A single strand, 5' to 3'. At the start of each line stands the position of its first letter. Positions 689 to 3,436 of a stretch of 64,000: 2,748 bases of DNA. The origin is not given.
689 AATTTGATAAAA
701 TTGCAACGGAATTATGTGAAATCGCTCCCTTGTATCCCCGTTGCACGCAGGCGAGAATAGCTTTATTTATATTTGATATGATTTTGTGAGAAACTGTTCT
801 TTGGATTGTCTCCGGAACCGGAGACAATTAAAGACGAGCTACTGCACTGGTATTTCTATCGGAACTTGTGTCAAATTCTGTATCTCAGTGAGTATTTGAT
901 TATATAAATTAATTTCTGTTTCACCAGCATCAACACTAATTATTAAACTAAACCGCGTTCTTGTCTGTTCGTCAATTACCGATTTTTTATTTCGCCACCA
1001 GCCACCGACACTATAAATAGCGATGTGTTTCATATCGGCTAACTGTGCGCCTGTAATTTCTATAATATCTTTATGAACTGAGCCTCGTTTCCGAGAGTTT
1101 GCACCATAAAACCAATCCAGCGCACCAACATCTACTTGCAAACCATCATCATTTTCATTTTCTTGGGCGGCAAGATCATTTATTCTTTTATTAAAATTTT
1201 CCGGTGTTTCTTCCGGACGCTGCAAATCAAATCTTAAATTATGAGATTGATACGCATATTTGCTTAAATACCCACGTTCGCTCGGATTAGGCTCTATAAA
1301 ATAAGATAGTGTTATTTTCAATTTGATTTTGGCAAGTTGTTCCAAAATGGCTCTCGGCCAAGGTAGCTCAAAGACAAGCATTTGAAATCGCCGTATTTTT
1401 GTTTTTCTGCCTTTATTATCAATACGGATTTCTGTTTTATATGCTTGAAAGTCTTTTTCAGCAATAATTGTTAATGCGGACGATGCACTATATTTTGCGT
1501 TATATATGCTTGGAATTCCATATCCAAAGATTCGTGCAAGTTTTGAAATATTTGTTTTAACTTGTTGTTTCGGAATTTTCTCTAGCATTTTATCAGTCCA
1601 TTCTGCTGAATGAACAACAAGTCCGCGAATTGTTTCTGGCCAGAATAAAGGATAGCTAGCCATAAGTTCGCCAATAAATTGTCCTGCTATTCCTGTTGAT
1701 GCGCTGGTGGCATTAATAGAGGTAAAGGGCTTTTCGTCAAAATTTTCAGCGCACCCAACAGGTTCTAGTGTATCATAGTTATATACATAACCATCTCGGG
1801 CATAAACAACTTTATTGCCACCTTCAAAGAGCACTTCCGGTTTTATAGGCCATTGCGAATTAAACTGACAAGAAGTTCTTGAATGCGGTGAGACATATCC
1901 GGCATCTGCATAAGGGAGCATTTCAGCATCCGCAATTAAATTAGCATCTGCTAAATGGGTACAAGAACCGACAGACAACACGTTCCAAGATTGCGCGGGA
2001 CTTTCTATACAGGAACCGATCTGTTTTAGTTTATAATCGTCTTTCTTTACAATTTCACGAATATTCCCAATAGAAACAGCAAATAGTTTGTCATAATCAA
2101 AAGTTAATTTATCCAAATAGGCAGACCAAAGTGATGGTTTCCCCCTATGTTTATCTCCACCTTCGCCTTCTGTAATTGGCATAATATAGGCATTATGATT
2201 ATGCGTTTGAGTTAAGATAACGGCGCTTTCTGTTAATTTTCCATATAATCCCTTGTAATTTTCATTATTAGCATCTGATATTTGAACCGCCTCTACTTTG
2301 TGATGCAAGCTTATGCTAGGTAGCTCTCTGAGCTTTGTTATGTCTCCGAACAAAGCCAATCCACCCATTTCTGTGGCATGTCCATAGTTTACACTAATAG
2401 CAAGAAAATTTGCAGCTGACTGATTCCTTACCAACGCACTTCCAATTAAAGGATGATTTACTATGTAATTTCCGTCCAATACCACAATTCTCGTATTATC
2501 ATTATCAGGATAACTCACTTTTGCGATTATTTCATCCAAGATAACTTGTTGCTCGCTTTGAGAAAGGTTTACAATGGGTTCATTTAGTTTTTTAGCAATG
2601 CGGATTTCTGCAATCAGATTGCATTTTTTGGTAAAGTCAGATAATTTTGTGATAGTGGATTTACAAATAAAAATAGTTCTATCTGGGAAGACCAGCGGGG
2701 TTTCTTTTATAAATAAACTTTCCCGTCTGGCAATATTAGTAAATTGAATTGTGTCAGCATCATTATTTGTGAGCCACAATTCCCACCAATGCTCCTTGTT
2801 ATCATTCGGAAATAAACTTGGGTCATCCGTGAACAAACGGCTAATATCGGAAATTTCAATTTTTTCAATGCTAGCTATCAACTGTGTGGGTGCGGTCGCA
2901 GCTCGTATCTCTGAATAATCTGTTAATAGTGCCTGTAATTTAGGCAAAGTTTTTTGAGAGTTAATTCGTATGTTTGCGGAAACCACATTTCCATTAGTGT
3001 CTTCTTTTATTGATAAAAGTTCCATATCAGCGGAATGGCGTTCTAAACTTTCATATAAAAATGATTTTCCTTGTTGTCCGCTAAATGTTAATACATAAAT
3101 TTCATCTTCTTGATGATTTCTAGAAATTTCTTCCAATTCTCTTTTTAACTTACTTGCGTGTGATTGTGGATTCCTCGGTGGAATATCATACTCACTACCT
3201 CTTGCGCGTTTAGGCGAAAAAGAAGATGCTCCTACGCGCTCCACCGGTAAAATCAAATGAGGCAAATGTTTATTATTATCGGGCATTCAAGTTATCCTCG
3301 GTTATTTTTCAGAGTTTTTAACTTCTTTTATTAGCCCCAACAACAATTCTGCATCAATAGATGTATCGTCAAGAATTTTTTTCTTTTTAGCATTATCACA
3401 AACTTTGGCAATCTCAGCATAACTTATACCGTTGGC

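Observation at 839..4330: AAA+ ATPase plus S8 subtilase two-gene cassette (ietAS-like) on an AT-rich islet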

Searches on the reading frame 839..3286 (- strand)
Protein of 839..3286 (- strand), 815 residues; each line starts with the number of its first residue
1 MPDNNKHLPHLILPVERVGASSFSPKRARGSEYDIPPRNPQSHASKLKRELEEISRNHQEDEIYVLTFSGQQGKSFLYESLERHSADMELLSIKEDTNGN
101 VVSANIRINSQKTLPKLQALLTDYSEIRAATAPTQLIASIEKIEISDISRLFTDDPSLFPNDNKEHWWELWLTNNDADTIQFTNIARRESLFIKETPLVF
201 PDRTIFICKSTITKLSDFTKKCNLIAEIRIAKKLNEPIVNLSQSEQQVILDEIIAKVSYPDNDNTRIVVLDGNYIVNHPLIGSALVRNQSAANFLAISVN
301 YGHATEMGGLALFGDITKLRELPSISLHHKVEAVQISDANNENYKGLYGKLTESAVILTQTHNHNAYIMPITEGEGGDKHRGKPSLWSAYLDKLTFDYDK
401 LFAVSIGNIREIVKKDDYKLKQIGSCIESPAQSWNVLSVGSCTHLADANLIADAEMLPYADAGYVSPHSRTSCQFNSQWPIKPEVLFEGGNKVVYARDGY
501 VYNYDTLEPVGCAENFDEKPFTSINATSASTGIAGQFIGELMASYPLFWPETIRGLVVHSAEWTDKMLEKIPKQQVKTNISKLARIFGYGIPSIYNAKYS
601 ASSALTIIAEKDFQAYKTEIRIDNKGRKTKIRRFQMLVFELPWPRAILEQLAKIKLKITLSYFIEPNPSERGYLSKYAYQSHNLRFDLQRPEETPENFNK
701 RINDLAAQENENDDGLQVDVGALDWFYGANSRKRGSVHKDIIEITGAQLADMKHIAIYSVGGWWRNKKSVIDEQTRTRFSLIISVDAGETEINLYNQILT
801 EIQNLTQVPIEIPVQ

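Call 3: search_protein_families(library=padloc, proteins=[window:839-3286:-], max_evalue=0.01)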
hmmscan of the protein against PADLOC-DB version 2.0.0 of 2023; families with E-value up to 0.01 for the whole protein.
window:839-3286:- (815 aa): 5 families
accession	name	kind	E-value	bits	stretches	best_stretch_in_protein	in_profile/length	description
PDLC02198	IetS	-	4.4e-25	85.8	1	247-807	236-784/795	-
PDLC04233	IetS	-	5.6e-24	82.2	3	552-807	642-849/855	-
PDLC02197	IetS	-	3.4e-11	40.1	1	219-612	216-576/749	-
PDLC04234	IetS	-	6.5e-07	25.9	0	267-415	306-467/656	-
PDLC02199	IetS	-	0.00049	16.4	1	210-666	266-681/826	-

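Call 4: search_protein_families(library=pfam, proteins=[window:839-3286:-], max_evalue=0.01)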
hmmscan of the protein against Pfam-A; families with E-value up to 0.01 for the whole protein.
window:839-3286:- (815 aa): 1 family
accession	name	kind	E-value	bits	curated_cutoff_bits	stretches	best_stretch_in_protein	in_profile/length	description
PF00082.27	Peptidase_S8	-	2.3e-30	106.3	21.8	1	265-590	4-288/288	Subtilase family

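Call 5: search_protein_families(library=ncbifam, proteins=[window:839-3286:-], max_evalue=0.01)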
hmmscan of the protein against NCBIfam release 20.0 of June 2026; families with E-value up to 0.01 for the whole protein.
window:839-3286:- (815 aa): 1 family
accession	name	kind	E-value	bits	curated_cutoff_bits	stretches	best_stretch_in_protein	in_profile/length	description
NF042956.1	IteS_antiphage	equivalog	2.5e-08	32.7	900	1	385-612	370-574/747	S8 family anti-phage peptidase IteS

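Call 15: find_homologous_proteins(query=window:839-3286:-)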
Query window:839-3286:- (815 aa): 171 proteins with E <= 0.001 among 8000 candidates; the best 120 are listed.
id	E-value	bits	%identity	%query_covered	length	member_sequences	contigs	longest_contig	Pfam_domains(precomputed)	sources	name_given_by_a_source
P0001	0.0e+0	1859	100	100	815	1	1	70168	PF00082.28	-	-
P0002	0.0e+0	1109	62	100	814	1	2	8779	PF00082.28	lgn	-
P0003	3.9e-276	936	53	99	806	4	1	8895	PF00082.28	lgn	-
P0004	5.4e-270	916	53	98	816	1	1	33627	PF00082.28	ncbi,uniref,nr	ncbi:hypothetical protein NO2_0710 [Candidatus Termititenax persephonae]|uniref:Peptidase S8/S53 dom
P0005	4.7e-265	900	53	99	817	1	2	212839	PF00082.28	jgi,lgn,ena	-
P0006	2.0e-258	878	51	99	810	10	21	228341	PF00082.28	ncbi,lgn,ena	-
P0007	1.5e-255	868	51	98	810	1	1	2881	PF00082.28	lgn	-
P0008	8.6e-248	843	52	100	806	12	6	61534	PF00082.28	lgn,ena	-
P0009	2.6e-240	818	48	99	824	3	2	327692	PF00082.28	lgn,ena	-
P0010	8.7e-239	813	50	99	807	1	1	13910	PF00082.28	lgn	-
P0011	2.1e-237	808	49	99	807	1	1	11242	PF00082.28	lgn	-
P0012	2.3e-237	808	49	99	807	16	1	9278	PF00082.28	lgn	-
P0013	2.2e-221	755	46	99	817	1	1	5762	PF00082.28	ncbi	-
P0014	6.0e-221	754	45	98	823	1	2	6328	PF00082.28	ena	-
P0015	1.5e-204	700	44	98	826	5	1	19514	PF00082.28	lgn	-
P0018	1.2e-201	690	43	98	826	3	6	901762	PF00082.28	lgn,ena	-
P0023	3.0e-120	421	35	81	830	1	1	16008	PF27160.1,PF00082.28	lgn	-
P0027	3.2e-118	414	32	99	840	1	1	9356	PF27160.1,PF00082.28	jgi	jgi:hypothetical protein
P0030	7.3e-117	410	32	100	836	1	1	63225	PF27160.1,PF00082.28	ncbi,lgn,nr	ncbi:MAG: S8 family peptidase [Oceanospirillaceae bacterium]|nr:S8 family peptidase [Oceanospirillac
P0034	2.4e-115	405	32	99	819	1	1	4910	PF27160.1,PF00082.28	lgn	-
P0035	9.7e-115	403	33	98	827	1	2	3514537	PF27160.1,PF00082.28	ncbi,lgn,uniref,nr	ncbi:hypothetical protein GU3_09410 [Oceanimonas sp. GK1]|uniref:S8 family peptidase n=1 Tax=Oceanim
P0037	1.0e-114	402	32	99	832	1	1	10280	PF27160.1,PF00082.28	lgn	-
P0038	2.0e-113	398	33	100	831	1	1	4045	PF27160.1,PF00082.28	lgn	-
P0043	6.4e-112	393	34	86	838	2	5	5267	PF27160.1,PF00082.28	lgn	-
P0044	1.9e-111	392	32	95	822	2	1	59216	PF27160.1,PF00082.28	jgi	-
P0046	9.1e-111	389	33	89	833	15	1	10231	PF27160.1,PF00082.28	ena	-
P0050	7.3e-110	386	32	98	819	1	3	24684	PF27160.1,PF00082.28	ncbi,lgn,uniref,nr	ncbi:S8 family peptidase [Leptospira alexanderi]|uniref:Peptidase, S8/S53 family n=1 Tax=Leptospira 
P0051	9.0e-110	386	32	99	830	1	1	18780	PF27160.1,PF00082.28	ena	-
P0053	2.7e-109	385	32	99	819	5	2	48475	PF27160.1,PF00082.28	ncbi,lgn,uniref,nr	ncbi:S8 family peptidase [Leptospira interrogans]|uniref:S8 family peptidase n=1 Tax=Leptospira inte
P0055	6.7e-109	383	33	95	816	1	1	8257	PF27160.1,PF00082.28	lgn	-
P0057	5.5e-108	380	31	94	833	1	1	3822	PF27160.1,PF00082.28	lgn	-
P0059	2.3e-107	378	31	97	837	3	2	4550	PF27160.1,PF00082.28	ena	-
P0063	5.7e-106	374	32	94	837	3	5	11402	PF27160.1,PF00082.28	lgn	-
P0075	4.4e-104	367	31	96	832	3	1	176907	PF27160.1,PF00082.28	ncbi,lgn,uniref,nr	ncbi:S8 family peptidase [Rheinheimera sp. EpRS3]|uniref:S8 family peptidase n=1 Tax=Rheinheimera sp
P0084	7.5e-101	357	31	100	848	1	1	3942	PF27160.1,PF00082.28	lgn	-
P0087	2.7e-100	355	32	98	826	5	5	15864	PF27160.1,PF00082.28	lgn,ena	-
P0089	5.5e-100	354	31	99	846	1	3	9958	PF27160.1,PF00082.28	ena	-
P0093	6.7e-99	350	30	99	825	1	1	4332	PF27160.1,PF00082.28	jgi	jgi:hypothetical protein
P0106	4.1e-97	344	31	100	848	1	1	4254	PF27160.1,PF00082.28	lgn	-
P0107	5.3e-97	344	30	98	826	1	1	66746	PF27160.1,PF00082.28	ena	-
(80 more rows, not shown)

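Call 17: find_encoding_contigs(protein=window:839-3286:-, flank=10000, max_places=4)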
Protein window:839-3286:- (815 aa): 1 contig read that carries it; 1 place shown.
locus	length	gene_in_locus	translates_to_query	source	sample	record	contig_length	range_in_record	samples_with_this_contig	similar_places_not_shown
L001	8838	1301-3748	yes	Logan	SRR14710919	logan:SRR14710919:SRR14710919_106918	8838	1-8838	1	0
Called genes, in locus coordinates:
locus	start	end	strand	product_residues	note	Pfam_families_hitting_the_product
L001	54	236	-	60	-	-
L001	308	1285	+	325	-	PF00004:AAA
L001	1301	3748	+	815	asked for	PF00082:Peptidase_S8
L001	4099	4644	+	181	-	-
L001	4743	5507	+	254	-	-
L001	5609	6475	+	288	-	PF13411:MerR_1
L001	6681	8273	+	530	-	PF00239:Resolvase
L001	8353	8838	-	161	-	?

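Call 18: find_encoding_contigs(protein=P0005, flank=8000, max_places=3)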
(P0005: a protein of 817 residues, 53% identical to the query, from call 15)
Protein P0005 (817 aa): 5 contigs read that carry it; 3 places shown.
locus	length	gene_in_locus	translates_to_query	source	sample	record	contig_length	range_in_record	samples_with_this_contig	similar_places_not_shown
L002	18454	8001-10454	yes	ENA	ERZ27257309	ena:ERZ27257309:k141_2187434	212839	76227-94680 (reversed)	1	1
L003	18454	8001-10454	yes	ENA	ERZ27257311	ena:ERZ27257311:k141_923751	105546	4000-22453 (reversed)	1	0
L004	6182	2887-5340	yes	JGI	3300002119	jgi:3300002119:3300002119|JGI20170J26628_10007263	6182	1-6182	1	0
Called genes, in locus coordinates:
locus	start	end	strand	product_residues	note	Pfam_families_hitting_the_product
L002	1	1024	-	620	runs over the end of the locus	-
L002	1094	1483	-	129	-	-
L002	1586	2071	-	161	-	PF00691:OmpA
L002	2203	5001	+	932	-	PF27218:MJ0043_C, PF00580:UvrD-helicase, PF01443:Viral_helicase1 (faint), PF13245:AAA_19, PF13604:AAA_30 (weak), PF00580:UvrD-helicase, PF13361:UvrD_C, PF13538:UvrD_C_2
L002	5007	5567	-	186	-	PF03352:Adenine_glyco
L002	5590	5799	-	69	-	PF14373:Imm_superinfect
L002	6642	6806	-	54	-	-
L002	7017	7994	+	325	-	PF00004:AAA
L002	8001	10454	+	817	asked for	PF00082:Peptidase_S8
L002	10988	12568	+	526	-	PF00884:Sulfatase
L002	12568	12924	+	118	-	PF01219:DAGK_prokar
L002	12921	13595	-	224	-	-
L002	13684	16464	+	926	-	PF12705:PDDEXK_1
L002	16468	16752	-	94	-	PF09538:FYDLN_acid, PF08271:Zn_Ribbon_TF (weak)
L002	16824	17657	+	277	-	PF00398:RrnaAD, PF13649:Methyltransf_25 (weak)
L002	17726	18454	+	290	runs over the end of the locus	PF00691:OmpA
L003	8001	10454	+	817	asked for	PF00082:Peptidase_S8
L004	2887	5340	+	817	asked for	PF00082:Peptidase_S8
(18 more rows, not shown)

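Call 19: find_encoding_contigs(protein=P0004, flank=8000, max_places=3)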
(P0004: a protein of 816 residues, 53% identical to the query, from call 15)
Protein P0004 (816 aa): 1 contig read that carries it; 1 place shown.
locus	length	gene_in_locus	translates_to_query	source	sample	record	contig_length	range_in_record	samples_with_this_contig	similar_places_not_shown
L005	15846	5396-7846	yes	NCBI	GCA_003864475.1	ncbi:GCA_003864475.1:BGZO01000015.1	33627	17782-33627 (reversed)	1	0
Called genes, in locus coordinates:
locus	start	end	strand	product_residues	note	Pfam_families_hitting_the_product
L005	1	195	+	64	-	?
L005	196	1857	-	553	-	PF02690:Na_Pi_cotrans, PF01895:PhoU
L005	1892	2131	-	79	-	-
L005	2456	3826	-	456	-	PF02878:PGM_PMM_I, PF02879:PGM_PMM_II, PF02880:PGM_PMM_III, PF00408:PGM_PMM_IV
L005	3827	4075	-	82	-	PF02700:PurS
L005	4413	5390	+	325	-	PF00004:AAA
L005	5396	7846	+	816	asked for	PF00082:Peptidase_S8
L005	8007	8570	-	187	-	-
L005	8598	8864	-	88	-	PF07205:DUF1413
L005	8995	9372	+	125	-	PF01381:HTH_3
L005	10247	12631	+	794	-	-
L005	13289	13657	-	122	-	-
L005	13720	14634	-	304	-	PF05144:Phage_CRI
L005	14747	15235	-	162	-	-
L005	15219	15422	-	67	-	-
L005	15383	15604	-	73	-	PF12728:HTH_17 (faint)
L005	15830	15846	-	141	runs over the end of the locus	-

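Call 25: search_protein_families(library=pfam, proteins=[L001:4099-4644:+, L001:4743-5507:+, L001:5609-6475:+, L001:6681-8273:+, L001:8353-8805:-, P0030, P0035], max_evalue=0.01)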
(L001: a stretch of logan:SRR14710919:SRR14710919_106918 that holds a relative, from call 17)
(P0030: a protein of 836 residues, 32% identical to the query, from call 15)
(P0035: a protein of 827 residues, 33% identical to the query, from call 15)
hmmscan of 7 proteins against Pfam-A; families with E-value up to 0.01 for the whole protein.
L001:4099-4644:+ (181 aa): 0 families

L001:4743-5507:+ (254 aa): 0 families

L001:5609-6475:+ (288 aa): 2 families
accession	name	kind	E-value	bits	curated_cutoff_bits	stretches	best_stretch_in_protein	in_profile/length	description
PF13411.12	MerR_1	-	1.7e-08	34.8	21.6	1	39-97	9-65/69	MerR HTH family regulatory protein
PF10055.14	DUF2292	-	0.00095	19.1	22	1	252-274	5-27/37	Uncharacterized small protein (DUF2292)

L001:6681-8273:+ (530 aa): 3 families
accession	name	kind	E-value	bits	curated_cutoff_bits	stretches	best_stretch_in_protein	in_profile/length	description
PF00239.26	Resolvase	-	1.9e-25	90.1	23.3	1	10-157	1-144/145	Resolvase, N terminal domain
PF07508.19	Recombinase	-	0.0001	22.9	21.1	1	187-274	7-101/102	Recombinase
PF13408.12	Zn_ribbon_recom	-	0.00037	21.3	25.3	1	292-345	2-54/58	Recombinase zinc beta ribbon domain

L001:8353-8805:- (150 aa): 0 families

P0030 (836 aa): 1 family
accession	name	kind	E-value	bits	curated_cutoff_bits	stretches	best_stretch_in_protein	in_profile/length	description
PF00082.27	Peptidase_S8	-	4.9e-49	167.6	21.8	1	281-611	5-288/288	Subtilase family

P0035 (827 aa): 1 family
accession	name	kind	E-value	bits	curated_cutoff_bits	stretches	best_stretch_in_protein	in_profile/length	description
PF00082.27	Peptidase_S8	-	5.7e-55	187.1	21.8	1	279-616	3-288/288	Subtilase family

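Call 27: find_related_loci(query=window:839-3286:-, collection=viral_contigs, flank=8000)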
Query window:839-3286:- (815 aa) in viral_contigs; peptide patterns used: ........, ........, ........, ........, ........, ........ (x = any residue, [..] = any of these).
3 stretches matched a pattern, but none encodes a relative of the query by tblastn (E <= 1e-3).
